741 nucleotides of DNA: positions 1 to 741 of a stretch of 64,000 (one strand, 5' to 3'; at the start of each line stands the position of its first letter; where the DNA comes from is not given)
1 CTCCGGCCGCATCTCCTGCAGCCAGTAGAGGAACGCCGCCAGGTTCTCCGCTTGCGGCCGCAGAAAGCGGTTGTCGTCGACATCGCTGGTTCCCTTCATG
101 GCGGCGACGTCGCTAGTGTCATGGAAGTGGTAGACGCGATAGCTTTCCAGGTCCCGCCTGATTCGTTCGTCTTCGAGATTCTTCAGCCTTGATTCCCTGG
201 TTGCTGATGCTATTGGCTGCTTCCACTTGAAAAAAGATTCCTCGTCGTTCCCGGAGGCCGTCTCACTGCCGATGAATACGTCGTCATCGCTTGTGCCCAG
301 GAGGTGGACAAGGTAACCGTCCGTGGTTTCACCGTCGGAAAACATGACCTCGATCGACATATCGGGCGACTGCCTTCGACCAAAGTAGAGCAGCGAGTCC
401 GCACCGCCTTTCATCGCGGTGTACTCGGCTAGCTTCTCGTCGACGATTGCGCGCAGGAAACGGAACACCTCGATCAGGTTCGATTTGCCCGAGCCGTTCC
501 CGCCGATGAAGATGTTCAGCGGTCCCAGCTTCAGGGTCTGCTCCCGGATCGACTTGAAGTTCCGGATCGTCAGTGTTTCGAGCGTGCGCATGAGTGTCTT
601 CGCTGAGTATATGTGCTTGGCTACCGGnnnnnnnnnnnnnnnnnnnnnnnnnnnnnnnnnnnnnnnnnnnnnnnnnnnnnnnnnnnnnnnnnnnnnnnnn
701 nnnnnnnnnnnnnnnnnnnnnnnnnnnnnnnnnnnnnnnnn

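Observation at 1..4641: higBA-headed six-gene string: GHKL ATPase, two family-less proteins and an AAA15 ATPase (candidate uncharacterised defence/conflict system)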

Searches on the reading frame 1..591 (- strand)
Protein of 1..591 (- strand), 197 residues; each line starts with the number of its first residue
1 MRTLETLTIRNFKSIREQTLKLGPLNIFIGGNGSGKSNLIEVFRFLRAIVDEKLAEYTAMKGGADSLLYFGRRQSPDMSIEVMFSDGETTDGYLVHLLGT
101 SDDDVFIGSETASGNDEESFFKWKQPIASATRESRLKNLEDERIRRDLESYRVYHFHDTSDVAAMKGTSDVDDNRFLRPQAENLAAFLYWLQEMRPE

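Call 5: search_protein_families(library=pfam, proteins=[window:1-591:-], max_evalue=0.1)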
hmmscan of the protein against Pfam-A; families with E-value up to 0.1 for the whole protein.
window:1-591:- (197 aa): 8 families
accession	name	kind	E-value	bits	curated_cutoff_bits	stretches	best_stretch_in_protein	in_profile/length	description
PF13175.12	AAA_15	-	5e-10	40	32.1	1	4-126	3-106/374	AAA ATPase domain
PF13476.12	AAA_23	-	6.3e-09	37.2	27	1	7-102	2-87/201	AAA domain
PF13304.12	AAA_21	-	4e-08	34.1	27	1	25-179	1-167/304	AAA domain, putative AbiEii toxin, Type IV TA system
PF02463.25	SMC_N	-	5.2e-08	33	40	1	4-46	2-47/220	RecF/RecN/SMC N terminal domain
PF13555.12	AAA_29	-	0.01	16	27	1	4-40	1-39/61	P-loop containing region of AAA domain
PF00005.33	ABC_tran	-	0.042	14.9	25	1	19-45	7-33/137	ABC transporter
PF11398.14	DUF2813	-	0.064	13.1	21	1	4-44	3-43/372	Protein of unknown function (DUF2813)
PF13166.12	AAA_13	-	0.072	12.2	36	0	10-47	3-40/713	AAA domain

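Call 6: search_protein_families(library=padloc, proteins=[window:1-591:-], max_evalue=0.1)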
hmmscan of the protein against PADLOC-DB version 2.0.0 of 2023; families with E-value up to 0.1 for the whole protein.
window:1-591:- (197 aa): 95 families (the best 25 are shown)
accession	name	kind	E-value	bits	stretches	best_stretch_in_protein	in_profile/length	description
PDLC04175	HEC-01A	-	4.3e-54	181.9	1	2-196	4-199/363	-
PDLC04183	HEC-01A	-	8.5e-24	82.3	2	4-82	5-84/402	-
PDLC04178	HEC-01A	-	8.1e-22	75.8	1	3-196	8-214/399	-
PDLC04177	HEC-01A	-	2.6e-17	61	1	3-89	4-91/393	-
PDLC04392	PDC-M07A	-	3.2e-17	60.7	1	4-136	2-139/432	-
PDLC04182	HEC-01A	-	5e-16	56.7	1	1-112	1-122/406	-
PDLC04176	HEC-01A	-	7.3e-16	56.5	1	4-192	3-204/371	-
PDLC04174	HEC-01A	-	2.2e-15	54.7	1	128-194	26-95/264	-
PDLC04393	PDC-M07A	-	5.4e-15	53.3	1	4-133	2-138/435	-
PDLC04184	HEC-01A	-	5.6e-15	53.3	2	7-65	5-64/464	-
PDLC04391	PDC-M07A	-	3.6e-14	50.6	1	4-64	2-70/412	-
PDLC04570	PDC-M31A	-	1e-13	49.2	1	4-104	2-106/395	-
PDLC03878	NsnB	-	1.3e-13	49.5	1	4-146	2-124/345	-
PDLC04180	HEC-01A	-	1.3e-13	48.9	1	5-117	4-122/382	-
PDLC04135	mad3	-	3.9e-13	47.7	1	4-142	2-153/374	mads_3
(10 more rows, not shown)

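Call 7: search_protein_families(library=ncbifam, proteins=[window:1-591:-], max_evalue=0.1)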
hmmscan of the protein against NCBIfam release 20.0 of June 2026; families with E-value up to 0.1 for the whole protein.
window:1-591:- (197 aa): 16 families
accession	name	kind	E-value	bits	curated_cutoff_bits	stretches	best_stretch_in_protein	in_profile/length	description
TIGR00611.2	recf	equivalog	2.7e-09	36.7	172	1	4-46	1-44/339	DNA replication/repair protein RecF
NF047739.1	antiphage_MADS3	equivalog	2.3e-08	33.6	420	1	6-56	4-55/427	methylation-associated defense system AAA family ATPase MAD3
NF038234.1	retron_eff_Eco8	equivalog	5e-07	28.7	250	1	4-49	3-49/679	retron Eco8 family effector endonuclease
NF003034.1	PRK03918.1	equivalog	0.00059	17.9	700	1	4-42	3-42/878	DNA double-strand break repair ATPase Rad50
TIGR02169.1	SMC_prok_A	equivalog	0.00075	17.3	729.4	1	4-45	2-45/1165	chromosome segregation protein SMC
NF041760.1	PtuA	equivalog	0.0015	17.5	500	1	3-41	51-90/524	retron Ec78 anti-phage system effector ATPase PtuA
NF053563.1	Rkd4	equivalog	0.0023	16.2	860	1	4-41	3-41/747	arcadin-4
NF002572.0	PRK02224.1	equivalog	0.0053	15.1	1087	1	4-43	3-43/888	DNA double-strand break repair ATPase Rad50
NF041774.1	tung_ATPbind_TupC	equivalog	0.014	14.4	400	1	25-54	28-57/319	tungstate ABC transporter ATP-binding protein TupC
TIGR04435.1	restrict_AAA_1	hypoth_equivalog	0.014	14.2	300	1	22-43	37-57/568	restriction system-associated AAA family ATPase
NF041035.1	Rad50_Halo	equivalog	0.023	13.1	1000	1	4-45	3-45/883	DNA double-strand break repair ATPase Rad50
NF041034.1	Rad50_Sulf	equivalog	0.033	12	1000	1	4-45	3-45/872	DNA double-strand break repair ATPase Rad50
NF045781.1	Spaf1101_AAA_ATP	equivalog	0.054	11.9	475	1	25-45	345-365/836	Spaf_1101 family AAA-like ATPase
NF002244.0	PRK01156.1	equivalog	0.068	11.2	847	1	5-45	4-45/895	DNA double-strand break repair ATPase Rad50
NF045780.1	TrlF_fam_ATP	equivalog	0.076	11.7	350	1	18-48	303-334/944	TrlF family AAA-like ATPase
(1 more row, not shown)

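Call 42: find_related_loci(query=window:1-591:-, collection=metagenome_contigs, flank=8000)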
Query window:1-591:- (197 aa) in metagenome_contigs; peptide patterns used: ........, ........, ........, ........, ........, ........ (x = any residue, [..] = any of these).
287 stretches matched a pattern; 206 encode a relative of the query (tblastn E <= 1e-3); the best 80 are kept; 80 distinct loci.
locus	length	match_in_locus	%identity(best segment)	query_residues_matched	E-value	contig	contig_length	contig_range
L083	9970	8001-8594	77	1-197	8e-101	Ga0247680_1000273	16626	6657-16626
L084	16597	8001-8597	70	1-197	2e-88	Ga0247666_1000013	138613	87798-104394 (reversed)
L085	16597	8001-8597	68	1-197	3e-86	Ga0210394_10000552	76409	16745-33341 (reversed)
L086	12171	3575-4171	66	1-197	9e-83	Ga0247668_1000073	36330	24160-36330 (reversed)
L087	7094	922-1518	66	1-197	9e-83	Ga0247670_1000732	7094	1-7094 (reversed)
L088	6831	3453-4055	62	1-197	1e-82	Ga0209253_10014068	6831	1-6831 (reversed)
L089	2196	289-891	63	1-197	4e-85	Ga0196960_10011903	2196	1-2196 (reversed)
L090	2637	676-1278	63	1-197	2e-83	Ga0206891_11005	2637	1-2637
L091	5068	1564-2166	62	1-197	2e-80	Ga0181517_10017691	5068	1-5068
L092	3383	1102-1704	61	1-197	2e-80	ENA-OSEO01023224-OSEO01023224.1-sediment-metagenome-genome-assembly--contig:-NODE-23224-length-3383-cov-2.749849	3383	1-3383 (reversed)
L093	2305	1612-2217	62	1-197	3e-82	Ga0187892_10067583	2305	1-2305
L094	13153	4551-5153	62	1-197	6e-80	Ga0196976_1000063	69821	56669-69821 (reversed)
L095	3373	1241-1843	62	1-197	4e-80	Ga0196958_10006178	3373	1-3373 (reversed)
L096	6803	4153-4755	62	1-197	8e-80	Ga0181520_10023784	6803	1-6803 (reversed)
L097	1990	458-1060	61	1-197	3e-82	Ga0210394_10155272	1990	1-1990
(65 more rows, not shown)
